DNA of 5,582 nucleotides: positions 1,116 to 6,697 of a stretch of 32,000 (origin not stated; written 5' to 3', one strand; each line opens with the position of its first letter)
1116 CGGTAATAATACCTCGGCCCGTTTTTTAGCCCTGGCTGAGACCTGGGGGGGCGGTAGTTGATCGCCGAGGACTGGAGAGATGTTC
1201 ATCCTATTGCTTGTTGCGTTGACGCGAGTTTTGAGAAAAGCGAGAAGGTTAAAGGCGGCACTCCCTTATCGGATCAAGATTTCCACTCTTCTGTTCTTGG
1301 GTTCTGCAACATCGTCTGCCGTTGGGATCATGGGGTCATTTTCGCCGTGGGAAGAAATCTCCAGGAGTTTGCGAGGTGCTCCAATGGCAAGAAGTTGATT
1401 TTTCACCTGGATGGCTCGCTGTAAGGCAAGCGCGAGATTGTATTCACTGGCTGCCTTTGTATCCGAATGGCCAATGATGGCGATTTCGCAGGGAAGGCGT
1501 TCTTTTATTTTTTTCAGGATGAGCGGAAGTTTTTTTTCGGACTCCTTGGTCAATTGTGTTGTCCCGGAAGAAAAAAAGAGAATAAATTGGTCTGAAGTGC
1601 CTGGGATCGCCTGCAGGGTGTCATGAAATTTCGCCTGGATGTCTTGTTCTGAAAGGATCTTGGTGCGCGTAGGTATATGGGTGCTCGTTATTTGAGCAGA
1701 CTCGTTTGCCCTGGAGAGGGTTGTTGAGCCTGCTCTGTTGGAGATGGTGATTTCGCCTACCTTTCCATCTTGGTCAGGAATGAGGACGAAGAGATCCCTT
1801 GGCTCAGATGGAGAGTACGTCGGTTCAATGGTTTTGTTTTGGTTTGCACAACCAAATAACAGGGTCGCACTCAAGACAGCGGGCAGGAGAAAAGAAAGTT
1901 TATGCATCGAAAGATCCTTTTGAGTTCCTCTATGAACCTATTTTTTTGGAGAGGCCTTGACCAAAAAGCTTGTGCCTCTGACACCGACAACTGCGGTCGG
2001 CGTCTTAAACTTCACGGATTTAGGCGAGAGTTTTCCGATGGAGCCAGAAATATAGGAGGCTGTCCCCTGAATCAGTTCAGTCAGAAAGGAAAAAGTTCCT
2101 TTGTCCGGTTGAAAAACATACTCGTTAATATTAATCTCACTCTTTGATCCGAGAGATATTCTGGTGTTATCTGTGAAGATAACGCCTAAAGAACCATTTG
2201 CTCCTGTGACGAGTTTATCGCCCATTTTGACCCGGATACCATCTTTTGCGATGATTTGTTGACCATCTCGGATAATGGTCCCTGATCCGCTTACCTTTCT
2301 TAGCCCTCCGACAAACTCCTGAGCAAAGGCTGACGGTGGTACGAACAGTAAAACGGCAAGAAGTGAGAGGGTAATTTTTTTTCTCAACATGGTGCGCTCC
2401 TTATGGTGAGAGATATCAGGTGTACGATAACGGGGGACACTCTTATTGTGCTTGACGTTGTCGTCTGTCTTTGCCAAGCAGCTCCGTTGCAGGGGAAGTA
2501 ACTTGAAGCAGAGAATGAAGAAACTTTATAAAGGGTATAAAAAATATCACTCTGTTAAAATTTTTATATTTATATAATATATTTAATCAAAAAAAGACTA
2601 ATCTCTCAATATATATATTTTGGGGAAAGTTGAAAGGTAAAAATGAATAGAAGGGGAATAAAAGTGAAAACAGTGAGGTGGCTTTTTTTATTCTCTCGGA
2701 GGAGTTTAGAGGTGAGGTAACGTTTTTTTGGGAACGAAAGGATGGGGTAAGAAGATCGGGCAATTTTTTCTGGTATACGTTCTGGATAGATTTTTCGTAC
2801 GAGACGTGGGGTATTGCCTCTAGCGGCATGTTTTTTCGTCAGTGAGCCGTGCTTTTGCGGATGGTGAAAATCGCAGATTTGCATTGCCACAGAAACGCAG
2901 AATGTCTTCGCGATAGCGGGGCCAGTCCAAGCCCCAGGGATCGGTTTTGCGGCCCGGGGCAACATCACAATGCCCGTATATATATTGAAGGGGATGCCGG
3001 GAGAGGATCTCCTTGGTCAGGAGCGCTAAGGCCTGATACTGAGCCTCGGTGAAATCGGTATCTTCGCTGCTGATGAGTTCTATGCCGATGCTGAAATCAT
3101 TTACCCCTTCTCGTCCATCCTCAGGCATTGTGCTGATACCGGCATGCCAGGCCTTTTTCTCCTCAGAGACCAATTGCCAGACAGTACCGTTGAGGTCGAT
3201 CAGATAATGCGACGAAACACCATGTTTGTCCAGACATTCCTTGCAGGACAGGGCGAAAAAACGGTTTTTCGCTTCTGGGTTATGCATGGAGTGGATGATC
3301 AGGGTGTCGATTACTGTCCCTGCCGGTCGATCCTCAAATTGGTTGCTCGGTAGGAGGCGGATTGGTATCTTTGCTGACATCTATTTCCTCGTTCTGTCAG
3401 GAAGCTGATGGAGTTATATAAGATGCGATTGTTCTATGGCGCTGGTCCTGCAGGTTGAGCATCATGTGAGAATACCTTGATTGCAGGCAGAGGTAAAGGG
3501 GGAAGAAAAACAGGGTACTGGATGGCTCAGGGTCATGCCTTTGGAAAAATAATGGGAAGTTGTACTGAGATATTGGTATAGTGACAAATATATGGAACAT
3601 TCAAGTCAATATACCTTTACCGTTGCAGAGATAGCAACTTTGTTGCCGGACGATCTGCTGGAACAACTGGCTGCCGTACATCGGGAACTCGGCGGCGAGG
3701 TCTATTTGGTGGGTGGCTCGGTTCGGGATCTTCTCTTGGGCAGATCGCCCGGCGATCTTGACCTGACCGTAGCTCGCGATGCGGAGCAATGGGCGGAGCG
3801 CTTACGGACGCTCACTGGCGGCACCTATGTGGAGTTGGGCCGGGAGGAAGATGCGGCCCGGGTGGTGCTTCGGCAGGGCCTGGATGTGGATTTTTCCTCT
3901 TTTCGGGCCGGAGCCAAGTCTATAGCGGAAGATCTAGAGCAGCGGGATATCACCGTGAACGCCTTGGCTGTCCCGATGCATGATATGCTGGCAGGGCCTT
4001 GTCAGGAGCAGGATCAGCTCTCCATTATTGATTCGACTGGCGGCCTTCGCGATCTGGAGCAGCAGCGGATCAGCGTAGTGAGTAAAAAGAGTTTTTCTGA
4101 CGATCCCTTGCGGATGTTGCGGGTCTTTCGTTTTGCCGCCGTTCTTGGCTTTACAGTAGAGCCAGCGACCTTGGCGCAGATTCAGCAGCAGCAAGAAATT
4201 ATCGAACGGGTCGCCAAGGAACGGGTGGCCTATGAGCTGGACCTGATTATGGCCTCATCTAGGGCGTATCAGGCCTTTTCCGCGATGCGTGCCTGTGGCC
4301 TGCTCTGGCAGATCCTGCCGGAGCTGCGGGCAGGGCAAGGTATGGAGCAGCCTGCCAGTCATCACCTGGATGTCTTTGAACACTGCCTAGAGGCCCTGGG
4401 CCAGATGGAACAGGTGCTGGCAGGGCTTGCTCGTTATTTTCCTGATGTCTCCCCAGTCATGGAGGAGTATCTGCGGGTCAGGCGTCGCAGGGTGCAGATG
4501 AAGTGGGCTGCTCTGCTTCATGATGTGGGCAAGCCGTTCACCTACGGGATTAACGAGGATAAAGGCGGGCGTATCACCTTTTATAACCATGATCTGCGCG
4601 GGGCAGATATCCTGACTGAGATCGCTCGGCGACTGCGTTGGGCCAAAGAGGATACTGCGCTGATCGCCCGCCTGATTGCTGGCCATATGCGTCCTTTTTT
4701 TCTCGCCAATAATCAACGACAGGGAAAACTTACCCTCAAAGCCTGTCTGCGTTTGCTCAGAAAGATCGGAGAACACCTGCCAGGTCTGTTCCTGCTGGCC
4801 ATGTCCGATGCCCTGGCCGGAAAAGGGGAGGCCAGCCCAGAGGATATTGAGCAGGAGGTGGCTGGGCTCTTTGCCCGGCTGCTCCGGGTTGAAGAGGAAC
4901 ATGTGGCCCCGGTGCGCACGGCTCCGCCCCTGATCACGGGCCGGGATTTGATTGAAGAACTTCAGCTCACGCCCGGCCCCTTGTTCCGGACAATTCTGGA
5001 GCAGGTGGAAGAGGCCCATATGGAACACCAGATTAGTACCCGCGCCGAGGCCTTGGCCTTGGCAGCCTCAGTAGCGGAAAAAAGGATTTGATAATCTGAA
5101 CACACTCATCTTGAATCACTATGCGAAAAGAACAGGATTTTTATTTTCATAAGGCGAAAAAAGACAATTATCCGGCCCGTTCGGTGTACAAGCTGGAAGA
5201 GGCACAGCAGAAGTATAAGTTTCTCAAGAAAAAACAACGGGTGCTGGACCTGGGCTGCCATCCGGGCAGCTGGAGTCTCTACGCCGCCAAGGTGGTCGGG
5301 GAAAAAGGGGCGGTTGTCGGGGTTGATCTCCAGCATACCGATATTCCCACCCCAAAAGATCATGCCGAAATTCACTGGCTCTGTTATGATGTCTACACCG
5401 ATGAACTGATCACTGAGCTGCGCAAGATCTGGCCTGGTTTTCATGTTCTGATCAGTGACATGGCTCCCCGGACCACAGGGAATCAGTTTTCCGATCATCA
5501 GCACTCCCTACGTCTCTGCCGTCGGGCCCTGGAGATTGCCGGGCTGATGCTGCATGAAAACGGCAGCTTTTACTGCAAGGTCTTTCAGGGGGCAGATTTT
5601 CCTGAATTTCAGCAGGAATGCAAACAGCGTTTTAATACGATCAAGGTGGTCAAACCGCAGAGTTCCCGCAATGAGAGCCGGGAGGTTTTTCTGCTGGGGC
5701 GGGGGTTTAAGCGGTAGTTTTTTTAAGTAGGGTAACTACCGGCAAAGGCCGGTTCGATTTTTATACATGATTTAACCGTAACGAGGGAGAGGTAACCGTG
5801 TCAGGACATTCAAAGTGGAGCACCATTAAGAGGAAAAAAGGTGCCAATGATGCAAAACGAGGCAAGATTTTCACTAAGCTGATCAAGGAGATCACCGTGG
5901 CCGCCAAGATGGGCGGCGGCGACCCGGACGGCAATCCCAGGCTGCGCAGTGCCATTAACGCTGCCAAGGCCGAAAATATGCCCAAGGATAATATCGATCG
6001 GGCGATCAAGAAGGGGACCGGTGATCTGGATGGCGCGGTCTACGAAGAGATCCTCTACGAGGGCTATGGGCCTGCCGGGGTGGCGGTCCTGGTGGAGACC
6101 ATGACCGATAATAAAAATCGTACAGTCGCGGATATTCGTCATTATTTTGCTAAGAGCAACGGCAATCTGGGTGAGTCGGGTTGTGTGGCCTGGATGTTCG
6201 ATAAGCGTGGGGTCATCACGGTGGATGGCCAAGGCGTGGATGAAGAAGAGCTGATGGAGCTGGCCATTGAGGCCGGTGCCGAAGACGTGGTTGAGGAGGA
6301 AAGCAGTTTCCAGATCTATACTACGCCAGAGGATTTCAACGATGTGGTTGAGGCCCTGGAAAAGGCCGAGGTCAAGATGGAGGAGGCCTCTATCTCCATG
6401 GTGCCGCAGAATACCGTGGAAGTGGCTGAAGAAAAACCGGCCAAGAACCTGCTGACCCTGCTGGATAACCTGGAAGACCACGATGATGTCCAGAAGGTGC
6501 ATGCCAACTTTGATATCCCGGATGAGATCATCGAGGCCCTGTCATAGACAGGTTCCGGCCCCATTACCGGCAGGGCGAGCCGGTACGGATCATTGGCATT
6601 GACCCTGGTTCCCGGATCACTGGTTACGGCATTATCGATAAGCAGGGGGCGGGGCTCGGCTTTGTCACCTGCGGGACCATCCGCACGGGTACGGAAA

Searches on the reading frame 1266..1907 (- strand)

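Call 57: search_protein_families(library=pfam, proteins=[window:1266-1907:-], max_evalue=0.001)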
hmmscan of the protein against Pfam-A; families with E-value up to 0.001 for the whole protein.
window:1266-1907:- (213 aa): 1 family
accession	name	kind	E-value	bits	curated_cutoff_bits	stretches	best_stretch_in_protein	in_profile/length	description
PF00691.25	OmpA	-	2e-16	60.5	27.2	1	111-206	1-98/98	OmpA family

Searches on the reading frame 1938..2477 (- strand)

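Call 57: search_protein_families(library=pfam, proteins=[window:1938-2477:-], max_evalue=0.001)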
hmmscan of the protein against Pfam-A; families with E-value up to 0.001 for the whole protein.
window:1938-2477:- (179 aa): 1 family
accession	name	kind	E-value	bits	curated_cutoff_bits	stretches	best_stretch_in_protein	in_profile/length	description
PF04773.18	FecR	-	5.3e-11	43.3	24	1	87-178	1-85/97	FecR protein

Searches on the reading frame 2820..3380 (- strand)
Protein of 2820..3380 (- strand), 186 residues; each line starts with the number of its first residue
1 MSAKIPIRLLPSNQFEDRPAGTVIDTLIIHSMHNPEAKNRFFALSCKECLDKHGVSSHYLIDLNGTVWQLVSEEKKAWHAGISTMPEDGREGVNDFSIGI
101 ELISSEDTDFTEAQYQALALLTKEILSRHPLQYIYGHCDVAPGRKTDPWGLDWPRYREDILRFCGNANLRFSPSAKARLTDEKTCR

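Call 57: search_protein_families(library=pfam, proteins=[window:2820-3380:-], max_evalue=0.001)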
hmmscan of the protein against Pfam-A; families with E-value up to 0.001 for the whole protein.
window:2820-3380:- (186 aa): 1 family
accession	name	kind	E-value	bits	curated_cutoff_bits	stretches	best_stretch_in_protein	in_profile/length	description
PF01510.30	Amidase_2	-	3.6e-31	108.6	26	1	22-148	3-129/131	N-acetylmuramoyl-L-alanine amidase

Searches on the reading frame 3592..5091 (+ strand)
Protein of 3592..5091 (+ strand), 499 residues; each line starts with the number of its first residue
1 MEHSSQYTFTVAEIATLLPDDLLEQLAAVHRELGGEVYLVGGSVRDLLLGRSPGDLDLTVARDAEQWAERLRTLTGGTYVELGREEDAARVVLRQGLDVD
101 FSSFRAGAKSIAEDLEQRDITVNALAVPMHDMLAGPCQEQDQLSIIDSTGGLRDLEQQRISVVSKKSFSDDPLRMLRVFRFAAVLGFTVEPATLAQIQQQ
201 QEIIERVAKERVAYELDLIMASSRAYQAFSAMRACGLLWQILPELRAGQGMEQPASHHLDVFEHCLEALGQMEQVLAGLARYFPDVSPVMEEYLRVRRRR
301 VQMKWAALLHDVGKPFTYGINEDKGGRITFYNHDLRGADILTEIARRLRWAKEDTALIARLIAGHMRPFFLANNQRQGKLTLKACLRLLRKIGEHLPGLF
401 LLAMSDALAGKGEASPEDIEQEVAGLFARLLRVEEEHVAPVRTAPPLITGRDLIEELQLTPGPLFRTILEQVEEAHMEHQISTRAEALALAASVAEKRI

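Call 57: search_protein_families(library=pfam, proteins=[window:3592-5091:+], max_evalue=0.001)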
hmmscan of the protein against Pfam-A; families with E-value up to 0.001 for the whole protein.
window:3592-5091:+ (499 aa): 4 families
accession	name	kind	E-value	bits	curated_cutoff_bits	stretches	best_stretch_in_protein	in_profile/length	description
PF01743.26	PolyA_pol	-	3.7e-18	66.5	23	1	37-160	1-125/126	Poly A polymerase head domain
PF12627.12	PolyA_pol_RNAbd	-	4.7e-14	52.3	22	1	186-246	1-61/64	Probable RNA and SrmB- binding site of polymerase A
PF01966.28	HD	-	3e-10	40.9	22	1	261-372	1-92/116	HD domain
PF13735.12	tRNA_NucTran2_2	-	1.3e-07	32.2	27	1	440-489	96-146/149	tRNA nucleotidyltransferase domain 2 putative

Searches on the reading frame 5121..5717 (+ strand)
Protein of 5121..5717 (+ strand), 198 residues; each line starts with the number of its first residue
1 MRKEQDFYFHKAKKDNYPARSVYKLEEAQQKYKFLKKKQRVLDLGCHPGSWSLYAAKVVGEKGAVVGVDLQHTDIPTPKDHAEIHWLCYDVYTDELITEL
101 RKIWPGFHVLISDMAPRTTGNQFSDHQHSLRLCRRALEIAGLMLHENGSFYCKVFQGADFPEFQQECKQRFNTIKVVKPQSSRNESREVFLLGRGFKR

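Call 57: search_protein_families(library=pfam, proteins=[window:5121-5717:+], max_evalue=0.001)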
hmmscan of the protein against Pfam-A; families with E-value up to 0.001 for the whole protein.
window:5121-5717:+ (198 aa): 3 families
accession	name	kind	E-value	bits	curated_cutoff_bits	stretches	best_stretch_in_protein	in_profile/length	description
PF01728.25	FtsJ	-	8.2e-48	163.1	24.1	1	17-196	1-181/181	FtsJ-like methyltransferase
PF13847.12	Methyltransf_31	-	1.6e-06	28.3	27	1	36-149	2-113/145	Methyltransferase domain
PF13649.12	Methyltransf_25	-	4.6e-05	24.5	27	1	41-91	1-55/97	Methyltransferase domain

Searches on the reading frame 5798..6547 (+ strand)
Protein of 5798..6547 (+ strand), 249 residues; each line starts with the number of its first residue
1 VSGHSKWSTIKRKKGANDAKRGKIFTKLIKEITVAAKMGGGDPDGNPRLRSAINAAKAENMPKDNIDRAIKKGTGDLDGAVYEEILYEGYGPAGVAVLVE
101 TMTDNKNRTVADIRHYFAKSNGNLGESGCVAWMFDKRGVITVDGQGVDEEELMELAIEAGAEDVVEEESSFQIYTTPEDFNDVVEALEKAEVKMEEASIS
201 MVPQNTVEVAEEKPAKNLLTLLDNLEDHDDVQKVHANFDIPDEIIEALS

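Call 57: search_protein_families(library=pfam, proteins=[window:5798-6547:+], max_evalue=0.001)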
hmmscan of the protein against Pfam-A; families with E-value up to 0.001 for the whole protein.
window:5798-6547:+ (249 aa): 2 families
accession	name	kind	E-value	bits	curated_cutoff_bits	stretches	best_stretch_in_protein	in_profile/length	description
PF01709.26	Transcrip_reg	-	6.1e-65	218.3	27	1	82-238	1-160/160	TACO1/YebC second and third domain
PF20772.2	TACO1_YebC_N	-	3.1e-37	127.3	36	1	5-75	1-72/73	TACO1/YebC protein N-terminal domain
